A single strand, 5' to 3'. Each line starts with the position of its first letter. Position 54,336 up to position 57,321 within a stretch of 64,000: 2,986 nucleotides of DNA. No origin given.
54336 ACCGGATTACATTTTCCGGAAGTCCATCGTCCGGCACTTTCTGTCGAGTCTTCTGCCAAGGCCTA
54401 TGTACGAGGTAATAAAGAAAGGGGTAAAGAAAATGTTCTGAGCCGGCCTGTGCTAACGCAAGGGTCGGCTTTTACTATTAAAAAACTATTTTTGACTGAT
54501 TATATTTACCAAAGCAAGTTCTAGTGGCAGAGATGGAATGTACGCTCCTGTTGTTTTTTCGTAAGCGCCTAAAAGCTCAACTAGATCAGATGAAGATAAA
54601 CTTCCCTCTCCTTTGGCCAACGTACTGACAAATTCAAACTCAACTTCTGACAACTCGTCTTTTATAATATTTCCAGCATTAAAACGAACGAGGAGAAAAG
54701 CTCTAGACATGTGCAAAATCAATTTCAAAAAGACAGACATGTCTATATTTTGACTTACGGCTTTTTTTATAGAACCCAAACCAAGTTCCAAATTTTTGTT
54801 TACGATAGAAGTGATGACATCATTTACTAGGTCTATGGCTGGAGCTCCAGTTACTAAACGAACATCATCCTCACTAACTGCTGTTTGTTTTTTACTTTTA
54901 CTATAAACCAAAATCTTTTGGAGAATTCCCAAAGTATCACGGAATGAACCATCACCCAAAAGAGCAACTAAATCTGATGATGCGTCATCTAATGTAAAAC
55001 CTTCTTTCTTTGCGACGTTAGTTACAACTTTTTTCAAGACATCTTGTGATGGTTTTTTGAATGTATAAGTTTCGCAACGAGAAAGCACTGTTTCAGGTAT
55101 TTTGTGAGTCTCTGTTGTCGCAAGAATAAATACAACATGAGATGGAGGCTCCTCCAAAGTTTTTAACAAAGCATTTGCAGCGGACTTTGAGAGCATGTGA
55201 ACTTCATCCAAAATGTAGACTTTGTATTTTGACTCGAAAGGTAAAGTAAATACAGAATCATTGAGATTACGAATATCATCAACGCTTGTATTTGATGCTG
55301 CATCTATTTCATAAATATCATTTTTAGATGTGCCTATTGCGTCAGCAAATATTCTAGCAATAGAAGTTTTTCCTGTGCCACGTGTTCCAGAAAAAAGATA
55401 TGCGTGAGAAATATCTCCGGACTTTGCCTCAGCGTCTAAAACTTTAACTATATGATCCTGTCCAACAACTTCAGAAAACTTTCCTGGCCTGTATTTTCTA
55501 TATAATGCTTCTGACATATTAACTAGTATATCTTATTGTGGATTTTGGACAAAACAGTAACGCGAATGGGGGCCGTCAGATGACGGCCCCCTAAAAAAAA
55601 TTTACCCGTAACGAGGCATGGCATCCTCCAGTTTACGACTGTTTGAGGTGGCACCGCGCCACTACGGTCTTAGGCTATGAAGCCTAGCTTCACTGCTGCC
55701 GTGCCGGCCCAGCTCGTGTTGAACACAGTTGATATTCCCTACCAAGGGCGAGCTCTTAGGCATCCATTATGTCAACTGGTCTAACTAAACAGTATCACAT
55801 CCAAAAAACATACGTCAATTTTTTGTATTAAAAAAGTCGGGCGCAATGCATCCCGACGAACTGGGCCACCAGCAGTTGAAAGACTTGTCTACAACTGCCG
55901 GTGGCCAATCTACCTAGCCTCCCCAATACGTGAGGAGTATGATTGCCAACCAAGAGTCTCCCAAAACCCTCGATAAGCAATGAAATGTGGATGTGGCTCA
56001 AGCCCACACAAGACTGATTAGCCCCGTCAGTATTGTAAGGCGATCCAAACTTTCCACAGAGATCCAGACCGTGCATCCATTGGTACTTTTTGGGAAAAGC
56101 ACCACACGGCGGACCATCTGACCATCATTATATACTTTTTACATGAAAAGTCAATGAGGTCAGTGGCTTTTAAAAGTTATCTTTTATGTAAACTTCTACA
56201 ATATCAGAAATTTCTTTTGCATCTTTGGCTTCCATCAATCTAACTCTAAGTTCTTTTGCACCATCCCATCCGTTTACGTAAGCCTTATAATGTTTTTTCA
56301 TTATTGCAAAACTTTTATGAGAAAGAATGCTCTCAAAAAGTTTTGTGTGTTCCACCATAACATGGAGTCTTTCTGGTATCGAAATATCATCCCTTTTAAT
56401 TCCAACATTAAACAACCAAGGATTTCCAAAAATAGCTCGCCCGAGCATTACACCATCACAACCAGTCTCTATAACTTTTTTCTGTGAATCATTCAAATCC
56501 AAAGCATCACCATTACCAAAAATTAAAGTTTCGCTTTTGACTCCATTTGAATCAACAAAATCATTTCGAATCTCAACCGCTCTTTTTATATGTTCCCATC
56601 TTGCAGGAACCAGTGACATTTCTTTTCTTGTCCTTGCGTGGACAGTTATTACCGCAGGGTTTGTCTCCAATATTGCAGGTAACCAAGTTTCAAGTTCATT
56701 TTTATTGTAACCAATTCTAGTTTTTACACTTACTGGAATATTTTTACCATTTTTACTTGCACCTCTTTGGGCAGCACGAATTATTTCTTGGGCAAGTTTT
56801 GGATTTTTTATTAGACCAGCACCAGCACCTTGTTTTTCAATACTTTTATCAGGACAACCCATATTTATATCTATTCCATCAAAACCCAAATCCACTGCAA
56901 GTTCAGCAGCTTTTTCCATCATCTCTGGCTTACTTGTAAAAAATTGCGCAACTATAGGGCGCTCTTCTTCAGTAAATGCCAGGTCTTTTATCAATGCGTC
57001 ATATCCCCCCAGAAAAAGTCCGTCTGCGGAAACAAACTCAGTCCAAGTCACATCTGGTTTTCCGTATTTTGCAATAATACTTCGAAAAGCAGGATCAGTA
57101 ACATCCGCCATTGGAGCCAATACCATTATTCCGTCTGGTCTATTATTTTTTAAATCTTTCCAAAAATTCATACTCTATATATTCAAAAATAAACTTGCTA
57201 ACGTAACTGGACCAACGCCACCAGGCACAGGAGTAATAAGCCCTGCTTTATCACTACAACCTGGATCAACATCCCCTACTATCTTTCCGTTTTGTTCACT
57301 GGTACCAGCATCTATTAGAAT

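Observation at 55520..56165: ~640-bp GC-rich structured non-coding block between dnaX and dusB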

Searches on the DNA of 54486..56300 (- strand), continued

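Call 91: search_with_rna_model(model_id=R2, sources=[L162, L167, L169, L161, L001, L165, L170, L177, L180, L182, L005, L003, L004, L009, L016], max_evalue=5, filters=off, show_alignments=2)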
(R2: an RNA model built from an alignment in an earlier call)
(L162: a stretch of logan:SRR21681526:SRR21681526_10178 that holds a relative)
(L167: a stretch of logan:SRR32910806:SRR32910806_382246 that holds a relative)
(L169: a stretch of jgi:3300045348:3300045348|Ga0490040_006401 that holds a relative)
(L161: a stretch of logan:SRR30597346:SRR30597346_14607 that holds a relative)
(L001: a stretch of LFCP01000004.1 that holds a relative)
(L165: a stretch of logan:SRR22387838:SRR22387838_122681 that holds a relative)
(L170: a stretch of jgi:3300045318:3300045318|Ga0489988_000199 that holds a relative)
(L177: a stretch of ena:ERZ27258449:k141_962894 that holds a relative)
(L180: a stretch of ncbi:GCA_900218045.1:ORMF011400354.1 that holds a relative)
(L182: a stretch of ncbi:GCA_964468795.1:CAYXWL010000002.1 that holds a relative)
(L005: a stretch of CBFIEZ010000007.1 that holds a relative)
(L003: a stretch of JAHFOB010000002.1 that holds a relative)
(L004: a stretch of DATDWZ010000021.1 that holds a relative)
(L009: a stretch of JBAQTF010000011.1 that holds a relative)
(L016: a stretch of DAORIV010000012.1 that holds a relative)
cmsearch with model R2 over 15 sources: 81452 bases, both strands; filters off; matches with E-value up to 5: 40.
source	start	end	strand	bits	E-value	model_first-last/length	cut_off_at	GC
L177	2567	2613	+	14.7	0.026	1-157/157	no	0.26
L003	5788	5839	+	11.5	0.23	1-157/157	no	0.44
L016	7334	7390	-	10.3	0.5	1-157/157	no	0.28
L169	2868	2914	+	10.2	0.53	1-157/157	no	0.28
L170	2866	2912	+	10.2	0.53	1-157/157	no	0.28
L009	1572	1634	+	10.1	0.57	1-157/157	no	0.37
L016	1294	1339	+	9.6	0.82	1-157/157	no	0.33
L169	1401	1457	+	9.3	0.96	1-157/157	no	0.56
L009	4090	4151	+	9.2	1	1-157/157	no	0.42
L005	742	804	-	9.2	1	1-157/157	no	0.27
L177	2238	2286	-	9.2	1.1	1-157/157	no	0.27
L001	1729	1758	-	9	1.2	1-157/157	no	0.27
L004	4122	4186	-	8.8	1.4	1-157/157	no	0.51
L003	5765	5816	-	8.8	1.4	1-157/157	no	0.33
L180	17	55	+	8.5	1.7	1-157/157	no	0.46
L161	2867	2913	+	8.4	1.8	1-157/157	no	0.3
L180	2927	2977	+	8.3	1.9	1-157/157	no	0.53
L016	5860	5945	+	8.3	2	1-157/157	no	0.38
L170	2669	2739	-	8.2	2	1-157/157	no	0.32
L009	2696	2743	+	8.2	2.1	1-157/157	no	0.27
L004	3474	3524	-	8.1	2.3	1-157/157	no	0.51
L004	1569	1670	+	8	2.3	1-157/157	no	0.44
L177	3792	3848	-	8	2.4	1-157/157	no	0.32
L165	2845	2884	-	7.9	2.5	1-157/157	no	0.45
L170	4216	4270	-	7.8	2.8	1-157/157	no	0.31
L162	1226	1270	-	7.7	2.9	1-157/157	no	0.47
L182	1570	1618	-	7.6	3.1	1-157/157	no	0.33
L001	4761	4850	+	7.6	3.1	1-157/157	no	0.36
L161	2828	2979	-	7.5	3.2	1-157/157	no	0.34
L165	2259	2311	+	7.5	3.4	1-157/157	no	0.34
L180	642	689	+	7.4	3.5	1-157/157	no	0.33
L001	6228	6286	+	7.4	3.5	1-157/157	no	0.41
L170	3038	3074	+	7.3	3.7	1-157/157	no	0.19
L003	1056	1103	+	7.3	3.7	1-157/157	no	0.33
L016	992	1045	-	7.3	3.8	1-157/157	no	0.22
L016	424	452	-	7.3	3.9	1-157/157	no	0.24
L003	5567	5607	-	7.2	4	1-157/157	no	0.2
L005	5303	5342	-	7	4.6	1-157/157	no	0.38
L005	8468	8506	-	7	4.7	1-157/157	no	0.49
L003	1917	1958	-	6.9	5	1-157/157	no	0.57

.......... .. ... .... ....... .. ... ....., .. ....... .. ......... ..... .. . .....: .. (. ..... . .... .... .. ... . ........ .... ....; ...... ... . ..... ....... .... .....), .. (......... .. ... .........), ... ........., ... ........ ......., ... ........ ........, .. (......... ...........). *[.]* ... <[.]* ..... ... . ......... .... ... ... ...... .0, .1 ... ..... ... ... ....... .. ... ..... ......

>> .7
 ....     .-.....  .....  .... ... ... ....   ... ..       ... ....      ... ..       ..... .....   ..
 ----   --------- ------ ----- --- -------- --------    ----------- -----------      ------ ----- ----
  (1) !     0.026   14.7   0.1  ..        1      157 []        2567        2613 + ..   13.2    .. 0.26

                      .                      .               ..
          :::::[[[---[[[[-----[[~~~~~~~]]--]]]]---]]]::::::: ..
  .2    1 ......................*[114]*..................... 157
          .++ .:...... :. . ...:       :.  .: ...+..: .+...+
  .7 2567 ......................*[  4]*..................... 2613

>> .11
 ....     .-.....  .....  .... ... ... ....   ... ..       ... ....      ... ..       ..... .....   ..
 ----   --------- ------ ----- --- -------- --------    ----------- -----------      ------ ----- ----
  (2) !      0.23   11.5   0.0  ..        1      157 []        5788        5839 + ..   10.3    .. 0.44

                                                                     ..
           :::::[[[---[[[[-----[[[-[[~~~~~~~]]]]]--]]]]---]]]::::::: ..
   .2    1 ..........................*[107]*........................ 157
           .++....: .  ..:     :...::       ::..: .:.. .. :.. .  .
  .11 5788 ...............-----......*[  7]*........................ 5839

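Call 93: search_dna_similar(query=window:55518-56169:-, collection=phages, mode=distant, max_evalue=0.01, max_rows=10)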
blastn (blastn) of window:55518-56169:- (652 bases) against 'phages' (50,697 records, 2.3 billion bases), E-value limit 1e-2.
No match.

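Call 94: search_dna_similar(query=window:55518-56169:-, collection=plasmids, mode=distant, max_evalue=0.01, max_rows=10)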
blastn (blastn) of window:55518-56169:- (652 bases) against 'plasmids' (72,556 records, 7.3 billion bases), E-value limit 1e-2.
No match.

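Call 103: build_rna_model(alignment_id=A13)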
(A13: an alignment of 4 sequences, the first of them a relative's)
Model R3 built from alignment A13 (4 sequences, 169 columns); structure: RNAalifold consensus.
model positions 152; base pairs 27; branch points 1; effective number of sequences 1.87; information 0.59 bits per position. Calibrated on 0.2 Mb of random sequence (short: E-values are rough).
structure used (alignment columns):
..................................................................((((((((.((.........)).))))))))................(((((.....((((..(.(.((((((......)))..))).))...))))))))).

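Call 104: search_with_rna_model(model_id=R3, sources=[L161, L001, L002, L177, L180, L182, L003, L004, L009, L016, L012, L015], max_evalue=1, filters=off, show_alignments=3)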
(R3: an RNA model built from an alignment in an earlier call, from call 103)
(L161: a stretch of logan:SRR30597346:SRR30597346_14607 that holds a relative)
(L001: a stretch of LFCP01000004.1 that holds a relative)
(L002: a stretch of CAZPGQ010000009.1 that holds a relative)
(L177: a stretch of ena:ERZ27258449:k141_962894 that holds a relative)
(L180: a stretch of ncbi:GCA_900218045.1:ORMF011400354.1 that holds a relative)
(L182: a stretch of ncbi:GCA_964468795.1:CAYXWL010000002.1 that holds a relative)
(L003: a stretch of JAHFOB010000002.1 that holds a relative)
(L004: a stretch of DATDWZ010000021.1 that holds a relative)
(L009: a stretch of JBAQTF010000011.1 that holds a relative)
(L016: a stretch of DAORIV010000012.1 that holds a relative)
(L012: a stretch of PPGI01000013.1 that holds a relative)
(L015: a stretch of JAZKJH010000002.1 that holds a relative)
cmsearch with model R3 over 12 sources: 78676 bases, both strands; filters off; matches with E-value up to 1: 1.
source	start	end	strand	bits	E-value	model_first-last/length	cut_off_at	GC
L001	4466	4649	-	9.5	0.93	1-152/152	no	0.38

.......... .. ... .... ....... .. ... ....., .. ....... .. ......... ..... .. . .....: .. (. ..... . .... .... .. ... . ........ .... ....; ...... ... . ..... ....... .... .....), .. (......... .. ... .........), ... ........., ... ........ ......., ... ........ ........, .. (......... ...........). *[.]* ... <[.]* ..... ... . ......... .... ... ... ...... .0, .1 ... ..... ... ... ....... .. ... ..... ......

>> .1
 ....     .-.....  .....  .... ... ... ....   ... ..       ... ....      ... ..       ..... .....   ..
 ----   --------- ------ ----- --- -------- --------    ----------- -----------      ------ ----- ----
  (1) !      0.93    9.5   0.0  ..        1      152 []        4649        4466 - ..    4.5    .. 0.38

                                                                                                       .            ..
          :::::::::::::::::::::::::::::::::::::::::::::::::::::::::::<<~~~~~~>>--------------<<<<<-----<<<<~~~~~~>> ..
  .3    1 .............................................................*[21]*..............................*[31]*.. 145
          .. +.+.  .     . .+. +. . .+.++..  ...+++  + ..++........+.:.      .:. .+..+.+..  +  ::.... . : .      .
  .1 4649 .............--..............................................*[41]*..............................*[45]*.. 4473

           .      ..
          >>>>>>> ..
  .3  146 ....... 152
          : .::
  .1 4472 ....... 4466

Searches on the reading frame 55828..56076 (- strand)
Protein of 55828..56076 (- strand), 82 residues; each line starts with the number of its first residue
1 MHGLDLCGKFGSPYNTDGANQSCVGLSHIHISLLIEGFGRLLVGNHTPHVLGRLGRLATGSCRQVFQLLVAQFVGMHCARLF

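Call 7: search_protein_families(library=pfam, proteins=[window:55828-56076:-])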
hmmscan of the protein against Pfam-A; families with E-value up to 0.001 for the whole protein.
window:55828-56076:- (82 aa): 0 families

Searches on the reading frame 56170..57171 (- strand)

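Call 7: search_protein_families(library=pfam, proteins=[window:56170-57171:-])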
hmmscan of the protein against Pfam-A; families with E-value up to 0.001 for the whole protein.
window:56170-57171:- (333 aa): 1 family
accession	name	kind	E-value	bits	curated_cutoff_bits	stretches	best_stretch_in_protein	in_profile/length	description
PF01207.24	Dus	-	8.8e-61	206.1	20.4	1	18-329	2-306/311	Dihydrouridine synthase (Dus)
